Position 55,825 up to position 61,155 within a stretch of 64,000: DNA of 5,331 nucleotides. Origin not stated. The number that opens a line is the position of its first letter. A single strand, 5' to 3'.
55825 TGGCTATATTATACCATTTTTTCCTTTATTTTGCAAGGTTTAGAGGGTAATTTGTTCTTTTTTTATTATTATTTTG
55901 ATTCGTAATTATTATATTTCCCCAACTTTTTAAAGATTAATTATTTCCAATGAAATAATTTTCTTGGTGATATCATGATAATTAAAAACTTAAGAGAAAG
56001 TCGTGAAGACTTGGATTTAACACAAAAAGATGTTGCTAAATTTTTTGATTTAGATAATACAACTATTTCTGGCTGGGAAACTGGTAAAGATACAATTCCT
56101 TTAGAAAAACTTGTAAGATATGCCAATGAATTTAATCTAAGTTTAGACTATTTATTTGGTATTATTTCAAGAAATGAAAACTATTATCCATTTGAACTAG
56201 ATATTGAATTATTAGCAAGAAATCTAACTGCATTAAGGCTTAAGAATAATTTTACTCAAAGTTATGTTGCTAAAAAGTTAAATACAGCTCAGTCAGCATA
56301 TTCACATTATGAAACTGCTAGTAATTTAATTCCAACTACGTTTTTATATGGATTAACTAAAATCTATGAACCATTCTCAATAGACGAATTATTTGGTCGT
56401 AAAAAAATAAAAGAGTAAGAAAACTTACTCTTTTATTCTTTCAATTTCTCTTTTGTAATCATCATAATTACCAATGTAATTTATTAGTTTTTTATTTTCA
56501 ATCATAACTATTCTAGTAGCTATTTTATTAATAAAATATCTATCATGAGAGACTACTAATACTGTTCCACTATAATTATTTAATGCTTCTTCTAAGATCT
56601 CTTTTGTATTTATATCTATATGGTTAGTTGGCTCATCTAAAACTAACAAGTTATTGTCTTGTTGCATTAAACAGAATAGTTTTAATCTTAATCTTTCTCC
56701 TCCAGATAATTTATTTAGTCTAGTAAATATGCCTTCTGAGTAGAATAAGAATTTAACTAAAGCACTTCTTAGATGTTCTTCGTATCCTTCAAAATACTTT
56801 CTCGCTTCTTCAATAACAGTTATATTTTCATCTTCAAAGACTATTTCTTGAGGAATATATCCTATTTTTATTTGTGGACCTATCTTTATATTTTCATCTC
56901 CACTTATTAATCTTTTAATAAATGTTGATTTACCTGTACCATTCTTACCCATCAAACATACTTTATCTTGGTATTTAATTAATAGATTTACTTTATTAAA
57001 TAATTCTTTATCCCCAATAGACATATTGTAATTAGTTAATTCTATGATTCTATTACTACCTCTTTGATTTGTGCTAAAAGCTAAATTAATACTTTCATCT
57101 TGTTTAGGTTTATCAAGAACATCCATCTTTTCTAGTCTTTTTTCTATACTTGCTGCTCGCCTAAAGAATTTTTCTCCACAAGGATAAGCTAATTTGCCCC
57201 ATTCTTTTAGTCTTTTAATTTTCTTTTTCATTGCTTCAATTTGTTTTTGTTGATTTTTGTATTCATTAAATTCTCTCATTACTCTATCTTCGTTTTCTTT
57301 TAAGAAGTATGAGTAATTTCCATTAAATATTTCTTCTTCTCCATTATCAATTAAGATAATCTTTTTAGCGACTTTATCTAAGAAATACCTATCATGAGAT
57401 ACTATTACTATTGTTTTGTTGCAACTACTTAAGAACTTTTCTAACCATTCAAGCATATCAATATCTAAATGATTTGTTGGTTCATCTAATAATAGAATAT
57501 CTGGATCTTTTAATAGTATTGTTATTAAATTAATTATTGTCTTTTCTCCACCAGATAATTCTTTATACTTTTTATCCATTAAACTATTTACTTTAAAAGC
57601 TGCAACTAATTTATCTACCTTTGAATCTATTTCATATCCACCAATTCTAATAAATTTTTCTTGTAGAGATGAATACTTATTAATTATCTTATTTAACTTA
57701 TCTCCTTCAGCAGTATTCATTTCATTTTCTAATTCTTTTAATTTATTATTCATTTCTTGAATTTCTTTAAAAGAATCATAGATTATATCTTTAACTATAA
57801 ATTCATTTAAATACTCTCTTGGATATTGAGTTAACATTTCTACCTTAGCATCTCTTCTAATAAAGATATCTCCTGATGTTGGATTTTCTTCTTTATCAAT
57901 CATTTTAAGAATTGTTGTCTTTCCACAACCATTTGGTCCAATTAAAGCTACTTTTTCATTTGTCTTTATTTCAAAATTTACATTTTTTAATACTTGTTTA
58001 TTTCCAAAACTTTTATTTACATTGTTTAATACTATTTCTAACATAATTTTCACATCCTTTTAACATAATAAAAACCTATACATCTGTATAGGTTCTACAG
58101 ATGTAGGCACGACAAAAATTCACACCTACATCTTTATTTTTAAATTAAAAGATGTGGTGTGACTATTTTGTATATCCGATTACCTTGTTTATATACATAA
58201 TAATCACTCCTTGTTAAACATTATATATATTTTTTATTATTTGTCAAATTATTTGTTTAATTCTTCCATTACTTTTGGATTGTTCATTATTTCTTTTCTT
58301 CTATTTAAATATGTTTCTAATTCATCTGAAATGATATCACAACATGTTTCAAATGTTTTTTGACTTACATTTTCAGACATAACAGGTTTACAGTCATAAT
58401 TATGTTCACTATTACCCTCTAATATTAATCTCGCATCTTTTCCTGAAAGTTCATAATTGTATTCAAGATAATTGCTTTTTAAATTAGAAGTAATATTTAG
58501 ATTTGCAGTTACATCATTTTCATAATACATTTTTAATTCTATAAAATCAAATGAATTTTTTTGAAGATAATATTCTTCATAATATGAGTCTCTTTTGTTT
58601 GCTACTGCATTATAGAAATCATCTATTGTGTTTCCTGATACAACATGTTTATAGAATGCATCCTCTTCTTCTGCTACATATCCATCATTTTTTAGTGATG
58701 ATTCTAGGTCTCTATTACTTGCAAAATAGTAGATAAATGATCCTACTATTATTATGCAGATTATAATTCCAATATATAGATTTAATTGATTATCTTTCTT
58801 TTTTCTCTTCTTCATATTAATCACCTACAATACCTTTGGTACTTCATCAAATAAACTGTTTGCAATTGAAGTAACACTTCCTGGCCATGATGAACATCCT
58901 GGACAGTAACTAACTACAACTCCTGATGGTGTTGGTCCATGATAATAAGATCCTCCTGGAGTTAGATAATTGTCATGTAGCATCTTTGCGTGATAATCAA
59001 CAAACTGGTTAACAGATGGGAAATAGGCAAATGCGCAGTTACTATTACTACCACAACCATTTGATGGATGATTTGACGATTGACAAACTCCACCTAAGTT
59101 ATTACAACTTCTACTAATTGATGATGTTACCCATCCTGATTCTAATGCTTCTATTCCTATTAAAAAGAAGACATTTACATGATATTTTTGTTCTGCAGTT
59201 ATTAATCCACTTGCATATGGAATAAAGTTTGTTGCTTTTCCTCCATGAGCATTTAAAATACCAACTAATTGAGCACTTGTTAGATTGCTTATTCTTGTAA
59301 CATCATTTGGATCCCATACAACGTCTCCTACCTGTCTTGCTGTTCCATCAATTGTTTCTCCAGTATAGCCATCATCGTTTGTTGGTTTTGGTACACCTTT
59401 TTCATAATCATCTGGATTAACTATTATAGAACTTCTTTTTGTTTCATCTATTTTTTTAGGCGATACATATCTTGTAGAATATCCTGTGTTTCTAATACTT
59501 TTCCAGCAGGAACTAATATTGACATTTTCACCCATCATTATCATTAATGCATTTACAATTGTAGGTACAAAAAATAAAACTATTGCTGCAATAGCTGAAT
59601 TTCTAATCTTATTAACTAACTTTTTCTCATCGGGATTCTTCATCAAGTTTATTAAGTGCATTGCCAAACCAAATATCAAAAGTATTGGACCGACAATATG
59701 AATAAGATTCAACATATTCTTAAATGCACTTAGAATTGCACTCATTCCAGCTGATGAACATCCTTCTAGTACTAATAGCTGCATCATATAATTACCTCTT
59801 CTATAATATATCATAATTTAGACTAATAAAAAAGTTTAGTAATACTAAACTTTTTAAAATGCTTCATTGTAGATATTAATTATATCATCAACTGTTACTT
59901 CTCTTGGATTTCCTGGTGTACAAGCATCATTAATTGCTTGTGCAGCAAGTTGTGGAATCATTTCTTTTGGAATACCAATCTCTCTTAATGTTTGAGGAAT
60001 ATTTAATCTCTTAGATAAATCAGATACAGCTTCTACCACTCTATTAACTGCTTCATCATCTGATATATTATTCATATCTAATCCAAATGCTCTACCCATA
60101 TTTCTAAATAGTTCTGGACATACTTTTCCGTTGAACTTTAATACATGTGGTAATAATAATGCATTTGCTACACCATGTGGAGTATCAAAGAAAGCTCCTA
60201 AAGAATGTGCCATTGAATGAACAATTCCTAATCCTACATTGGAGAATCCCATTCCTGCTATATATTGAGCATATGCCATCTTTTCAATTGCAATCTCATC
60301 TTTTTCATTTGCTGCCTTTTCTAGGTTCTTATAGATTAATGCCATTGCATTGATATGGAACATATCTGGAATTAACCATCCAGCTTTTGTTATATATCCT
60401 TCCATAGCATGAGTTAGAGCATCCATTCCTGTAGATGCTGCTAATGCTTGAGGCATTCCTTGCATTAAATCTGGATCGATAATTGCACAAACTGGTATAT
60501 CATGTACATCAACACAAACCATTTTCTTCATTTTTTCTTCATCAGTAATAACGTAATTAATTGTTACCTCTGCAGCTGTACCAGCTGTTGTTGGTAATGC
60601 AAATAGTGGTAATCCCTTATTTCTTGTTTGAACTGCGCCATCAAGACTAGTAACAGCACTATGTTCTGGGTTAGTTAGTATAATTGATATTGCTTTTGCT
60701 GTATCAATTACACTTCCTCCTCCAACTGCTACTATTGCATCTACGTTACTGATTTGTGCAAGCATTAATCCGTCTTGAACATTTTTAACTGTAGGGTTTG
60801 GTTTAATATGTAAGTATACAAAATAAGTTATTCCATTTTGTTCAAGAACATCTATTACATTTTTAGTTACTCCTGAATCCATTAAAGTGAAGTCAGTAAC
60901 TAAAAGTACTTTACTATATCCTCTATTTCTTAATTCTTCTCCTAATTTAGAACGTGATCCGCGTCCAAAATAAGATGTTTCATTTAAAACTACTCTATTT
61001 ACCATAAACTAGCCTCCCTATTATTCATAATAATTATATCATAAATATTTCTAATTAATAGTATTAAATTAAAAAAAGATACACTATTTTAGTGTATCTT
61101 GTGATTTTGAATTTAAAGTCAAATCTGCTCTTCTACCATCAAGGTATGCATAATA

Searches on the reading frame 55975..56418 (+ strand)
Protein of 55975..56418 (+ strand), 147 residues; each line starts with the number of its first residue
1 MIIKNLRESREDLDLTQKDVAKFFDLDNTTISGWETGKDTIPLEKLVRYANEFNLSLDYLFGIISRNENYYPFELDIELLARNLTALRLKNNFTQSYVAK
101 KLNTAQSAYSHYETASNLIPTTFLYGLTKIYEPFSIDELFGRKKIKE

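Call 27: search_protein_families(library=pfam, proteins=[window:55975-56418:+], max_evalue=0.0001)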
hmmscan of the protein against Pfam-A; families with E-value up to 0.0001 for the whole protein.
window:55975-56418:+ (147 aa): 4 families
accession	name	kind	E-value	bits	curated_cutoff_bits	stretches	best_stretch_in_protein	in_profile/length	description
PF01381.28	HTH_3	-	1.6e-21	76.5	23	2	6-60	1-55/55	Helix-turn-helix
PF12844.13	HTH_19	-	5.9e-14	52.2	30.2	1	4-61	2-59/64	Helix-turn-helix domain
PF13560.12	HTH_31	-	5.2e-12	46.3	27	1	6-51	6-52/64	Helix-turn-helix domain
PF13744.12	HTH_37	-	1.9e-05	24.8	27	0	3-53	20-71/80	Helix-turn-helix domain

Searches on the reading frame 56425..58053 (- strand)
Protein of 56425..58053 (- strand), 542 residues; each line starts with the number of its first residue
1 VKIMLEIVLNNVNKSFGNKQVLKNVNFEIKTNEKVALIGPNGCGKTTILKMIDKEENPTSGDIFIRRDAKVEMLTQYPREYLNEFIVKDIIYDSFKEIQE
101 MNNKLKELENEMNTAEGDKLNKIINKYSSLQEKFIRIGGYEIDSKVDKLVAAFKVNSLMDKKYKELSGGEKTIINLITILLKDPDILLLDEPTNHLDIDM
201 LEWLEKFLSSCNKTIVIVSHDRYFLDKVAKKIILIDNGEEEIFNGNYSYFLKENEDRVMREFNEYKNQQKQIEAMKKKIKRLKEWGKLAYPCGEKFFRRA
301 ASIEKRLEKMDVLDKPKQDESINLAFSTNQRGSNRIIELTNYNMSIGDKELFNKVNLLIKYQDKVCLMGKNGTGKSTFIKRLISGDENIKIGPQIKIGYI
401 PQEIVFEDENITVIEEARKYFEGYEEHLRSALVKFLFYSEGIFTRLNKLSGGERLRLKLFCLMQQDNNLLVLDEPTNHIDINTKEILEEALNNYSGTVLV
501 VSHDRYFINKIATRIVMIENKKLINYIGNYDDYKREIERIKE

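Call 28: search_protein_families(library=pfam, proteins=[window:56425-58053:-], max_evalue=0.0001)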
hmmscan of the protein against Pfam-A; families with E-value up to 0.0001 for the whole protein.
window:56425-58053:- (542 aa): 16 families
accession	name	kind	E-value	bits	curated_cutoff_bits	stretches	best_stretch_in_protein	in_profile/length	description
PF00005.33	ABC_tran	-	9.8e-43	146.5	25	2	22-194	1-137/137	ABC transporter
PF12848.13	ABC_tran_Xtn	-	8.5e-20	71.1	25.9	1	235-322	3-83/85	ABC transporter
PF13304.12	AAA_21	-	7.3e-18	66.1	27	1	163-226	235-304/304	AAA domain, putative AbiEii toxin, Type IV TA system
PF02463.25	SMC_N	-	2.8e-10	40.5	40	0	130-232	99-208/220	RecF/RecN/SMC N terminal domain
PF13555.12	AAA_29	-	4.1e-08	33.3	27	0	350-379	10-39/61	P-loop containing region of AAA domain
PF03193.22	RsgA_GTPase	-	2.1e-07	31.4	30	0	309-390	62-133/174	RsgA GTPase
PF13401.12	AAA_22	-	2.2e-07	31.7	27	0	35-88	8-33/130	AAA domain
PF08477.19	Roc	-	1.6e-06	28.8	27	0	364-405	1-42/119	Ras of Complex, Roc, domain of DAPkinase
PF00910.28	RNA_helicase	-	1.9e-06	28.7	21.5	0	36-115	2-85/105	RNA helicase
PF12775.13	AAA_7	-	2e-06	27.9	25.8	0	355-384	26-55/181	P-loop containing dynein motor region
PF13479.12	AAA_24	-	2.2e-06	28.1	27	0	364-382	4-22/195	AAA domain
PF13521.12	AAA_28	-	6.7e-06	26.9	27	0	34-55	1-22/164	AAA domain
PF00004.35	AAA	-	2e-05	25.5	21.2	0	36-57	2-23/131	ATPase family associated with various cellular activities (AAA)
PF05729.18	NACHT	-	2.1e-05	24.9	26.7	0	364-384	2-22/167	NACHT domain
PF02367.23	TsaE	-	6e-05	23.4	26.6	0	354-385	13-44/128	Threonylcarbamoyl adenosine biosynthesis protein TsaE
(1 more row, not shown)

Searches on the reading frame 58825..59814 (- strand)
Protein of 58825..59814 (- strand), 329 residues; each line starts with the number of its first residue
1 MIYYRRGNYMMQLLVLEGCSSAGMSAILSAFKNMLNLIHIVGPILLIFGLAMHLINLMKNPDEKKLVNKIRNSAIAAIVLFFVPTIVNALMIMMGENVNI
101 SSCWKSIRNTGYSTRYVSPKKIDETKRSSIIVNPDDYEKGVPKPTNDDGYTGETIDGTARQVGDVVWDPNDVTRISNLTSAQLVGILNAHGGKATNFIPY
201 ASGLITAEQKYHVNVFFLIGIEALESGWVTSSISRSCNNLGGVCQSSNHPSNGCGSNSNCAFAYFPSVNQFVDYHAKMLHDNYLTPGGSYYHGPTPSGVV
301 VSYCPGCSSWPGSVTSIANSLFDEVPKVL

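Call 28: search_protein_families(library=pfam, proteins=[window:58825-59814:-], max_evalue=0.0001)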
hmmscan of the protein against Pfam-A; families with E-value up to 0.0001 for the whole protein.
window:58825-59814:- (329 aa): 2 families
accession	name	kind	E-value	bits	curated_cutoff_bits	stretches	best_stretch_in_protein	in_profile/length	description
PF01832.25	Glucosaminidase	-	4.9e-10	40.6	30.2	1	205-282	5-82/123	Mannosyl-glycoprotein endo-beta-N-acetylglucosaminidase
PF18895.5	T4SS_pilin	-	4.5e-05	23.9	26.6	1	33-90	11-71/71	Type IV secretion system pilin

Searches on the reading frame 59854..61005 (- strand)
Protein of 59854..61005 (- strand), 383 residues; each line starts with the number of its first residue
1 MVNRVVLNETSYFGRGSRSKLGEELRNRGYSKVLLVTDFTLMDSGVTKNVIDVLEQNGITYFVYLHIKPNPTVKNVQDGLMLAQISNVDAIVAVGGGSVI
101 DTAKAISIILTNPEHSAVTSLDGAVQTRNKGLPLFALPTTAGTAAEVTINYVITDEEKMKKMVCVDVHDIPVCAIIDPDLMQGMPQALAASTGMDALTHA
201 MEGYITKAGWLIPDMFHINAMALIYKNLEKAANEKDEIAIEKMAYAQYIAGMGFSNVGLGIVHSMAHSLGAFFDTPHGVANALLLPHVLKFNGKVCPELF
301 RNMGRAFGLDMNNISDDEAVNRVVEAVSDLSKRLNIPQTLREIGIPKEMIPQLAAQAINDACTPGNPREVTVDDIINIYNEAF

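Call 28: search_protein_families(library=pfam, proteins=[window:59854-61005:-], max_evalue=0.0001)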
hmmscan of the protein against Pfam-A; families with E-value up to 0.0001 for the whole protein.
window:59854-61005:- (383 aa): 3 families
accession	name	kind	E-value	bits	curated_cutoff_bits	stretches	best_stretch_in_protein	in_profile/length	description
PF25137.1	ADH_Fe_C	-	4.4e-65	219.5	27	1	190-383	2-194/194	Fe-containing alcohol dehydrogenase family, C-terminal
PF00465.25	Fe-ADH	-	1.7e-47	161.6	31.3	1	11-178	4-168/168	Iron-containing alcohol dehydrogenase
PF13685.12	Fe-ADH_2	-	3.6e-15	56.7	28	1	13-116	2-103/149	Iron-containing alcohol dehydrogenase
